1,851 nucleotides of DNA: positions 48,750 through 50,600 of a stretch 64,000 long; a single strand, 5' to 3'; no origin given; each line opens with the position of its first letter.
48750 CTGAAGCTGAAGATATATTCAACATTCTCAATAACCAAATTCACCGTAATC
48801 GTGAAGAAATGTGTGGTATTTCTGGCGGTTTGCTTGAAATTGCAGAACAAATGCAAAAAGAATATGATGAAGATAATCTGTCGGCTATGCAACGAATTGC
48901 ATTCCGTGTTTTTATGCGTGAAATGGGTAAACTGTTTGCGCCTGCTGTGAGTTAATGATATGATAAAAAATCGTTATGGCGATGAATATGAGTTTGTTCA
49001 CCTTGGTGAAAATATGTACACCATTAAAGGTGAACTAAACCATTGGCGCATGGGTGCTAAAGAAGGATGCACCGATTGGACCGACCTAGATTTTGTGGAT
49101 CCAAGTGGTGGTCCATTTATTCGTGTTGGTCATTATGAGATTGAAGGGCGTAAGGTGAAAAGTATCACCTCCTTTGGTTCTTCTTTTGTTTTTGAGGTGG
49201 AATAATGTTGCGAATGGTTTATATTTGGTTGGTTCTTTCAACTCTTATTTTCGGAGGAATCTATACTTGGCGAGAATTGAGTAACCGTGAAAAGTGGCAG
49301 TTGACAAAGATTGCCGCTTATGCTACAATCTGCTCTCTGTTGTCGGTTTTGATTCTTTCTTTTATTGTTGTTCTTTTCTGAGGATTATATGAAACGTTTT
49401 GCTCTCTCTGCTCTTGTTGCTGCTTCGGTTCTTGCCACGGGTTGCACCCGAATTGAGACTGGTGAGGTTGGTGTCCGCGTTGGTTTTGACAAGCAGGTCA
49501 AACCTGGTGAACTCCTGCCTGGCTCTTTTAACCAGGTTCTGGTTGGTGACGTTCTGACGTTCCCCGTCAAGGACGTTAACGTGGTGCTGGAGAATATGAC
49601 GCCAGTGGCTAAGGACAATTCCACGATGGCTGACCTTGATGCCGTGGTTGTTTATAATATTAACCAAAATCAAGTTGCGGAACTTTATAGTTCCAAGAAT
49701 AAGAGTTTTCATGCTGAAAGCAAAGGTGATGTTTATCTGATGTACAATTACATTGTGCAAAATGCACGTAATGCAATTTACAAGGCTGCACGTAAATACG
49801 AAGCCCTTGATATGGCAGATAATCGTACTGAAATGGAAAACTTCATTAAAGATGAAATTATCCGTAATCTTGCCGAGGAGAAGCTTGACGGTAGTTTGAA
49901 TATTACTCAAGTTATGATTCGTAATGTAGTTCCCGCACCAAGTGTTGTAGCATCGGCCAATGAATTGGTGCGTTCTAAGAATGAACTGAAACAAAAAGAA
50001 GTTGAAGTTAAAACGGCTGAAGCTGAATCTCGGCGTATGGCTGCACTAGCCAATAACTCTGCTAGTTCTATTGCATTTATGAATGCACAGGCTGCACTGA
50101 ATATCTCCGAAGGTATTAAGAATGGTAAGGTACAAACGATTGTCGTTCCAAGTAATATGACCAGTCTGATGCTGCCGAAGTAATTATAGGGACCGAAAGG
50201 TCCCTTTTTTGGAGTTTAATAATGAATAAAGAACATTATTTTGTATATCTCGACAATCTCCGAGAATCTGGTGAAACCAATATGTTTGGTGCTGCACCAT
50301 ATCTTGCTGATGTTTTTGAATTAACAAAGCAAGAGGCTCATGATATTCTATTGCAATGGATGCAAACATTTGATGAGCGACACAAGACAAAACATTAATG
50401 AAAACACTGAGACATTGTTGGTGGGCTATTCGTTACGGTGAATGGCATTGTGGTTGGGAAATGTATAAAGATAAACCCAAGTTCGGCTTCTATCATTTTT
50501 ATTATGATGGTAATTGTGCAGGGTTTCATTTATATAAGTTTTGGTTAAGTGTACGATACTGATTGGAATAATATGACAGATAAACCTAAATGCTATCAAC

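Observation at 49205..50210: Phage-encoded SPFH/HflC-like lipoprotein with its promoter embedded in an upstream two-TM micro-gene and a strong terminator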

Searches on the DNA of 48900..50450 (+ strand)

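Call 5: search_dna_similar(query=window:48900-50450:+, collection=phages, mode=near)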
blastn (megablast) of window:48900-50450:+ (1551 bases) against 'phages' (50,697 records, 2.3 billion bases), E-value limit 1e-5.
No match.

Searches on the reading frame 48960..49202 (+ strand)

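Call 6: search_protein_families(library=pfam, proteins=[window:48960-49202:+], max_evalue=1)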
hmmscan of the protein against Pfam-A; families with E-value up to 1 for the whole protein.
window:48960-49202:+ (81 aa): 2 families
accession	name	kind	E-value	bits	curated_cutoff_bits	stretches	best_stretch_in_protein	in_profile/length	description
PF21468.3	Tor_FN3_2nd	-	0.2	12.3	27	1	8-41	3-36/86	Tyrosine-protein kinase receptor torso, second FN3 domain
PF23896.1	DUF7244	-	0.21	12.1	27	0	7-26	19-38/57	Domain of unknown function (DUF7244)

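Call 7: search_protein_families(library=phrogs, proteins=[window:48960-49202:+], max_evalue=0.01)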
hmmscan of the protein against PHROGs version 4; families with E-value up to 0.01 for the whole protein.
window:48960-49202:+ (81 aa): 0 families

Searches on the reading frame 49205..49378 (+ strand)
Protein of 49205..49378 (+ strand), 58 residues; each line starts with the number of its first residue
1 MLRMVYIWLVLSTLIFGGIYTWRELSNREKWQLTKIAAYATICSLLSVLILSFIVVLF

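Call 6: search_protein_families(library=pfam, proteins=[window:49205-49378:+], max_evalue=1)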
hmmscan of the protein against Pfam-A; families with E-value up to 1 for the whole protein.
window:49205-49378:+ (58 aa): 2 families
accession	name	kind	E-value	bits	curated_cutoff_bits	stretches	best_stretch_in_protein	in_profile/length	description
PF14256.11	YwiC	-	0.016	15.9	25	1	3-48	79-124/126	YwiC-like protein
PF01529.25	DHHC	-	0.7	10.4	28.7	1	4-57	56-112/133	DHHC palmitoyltransferase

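Call 7: search_protein_families(library=phrogs, proteins=[window:49205-49378:+], max_evalue=0.01)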
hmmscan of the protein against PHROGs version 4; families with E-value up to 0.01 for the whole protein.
window:49205-49378:+ (58 aa): 0 families
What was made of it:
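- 49205..49381 (+): 58-aa two-TM micro-protein gene (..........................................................). Its ATG overlaps the stop of the upstream 81-aa ORF (ATAATG). No Pfam or PHROG family (calls 6, 7).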

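Call 18: search_protein_families(library=ncbifam, proteins=[window:49205-49378:+], max_evalue=1)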
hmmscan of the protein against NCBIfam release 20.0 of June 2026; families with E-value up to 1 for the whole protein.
window:49205-49378:+ (58 aa): 0 families
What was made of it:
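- No NCBIfam HflC or HflK hit (call 18).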

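Call 19: search_protein_families(library=padloc, proteins=[window:49205-49378:+], max_evalue=1)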
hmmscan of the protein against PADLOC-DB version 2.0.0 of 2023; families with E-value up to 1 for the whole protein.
window:49205-49378:+ (58 aa): 1 family
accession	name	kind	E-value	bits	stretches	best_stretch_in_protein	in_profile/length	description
PDLC00706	Effector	-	0.032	12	1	2-50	33-76/172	2TM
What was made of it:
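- On Anti-phage defence proteins (PADLOC): Only a weak 2TM-effector hit, E 0.032, for the micro-protein (call 19).
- The micro-protein gives a weak PADLOC hit to a 2TM effector model (E 0.032, call 19).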
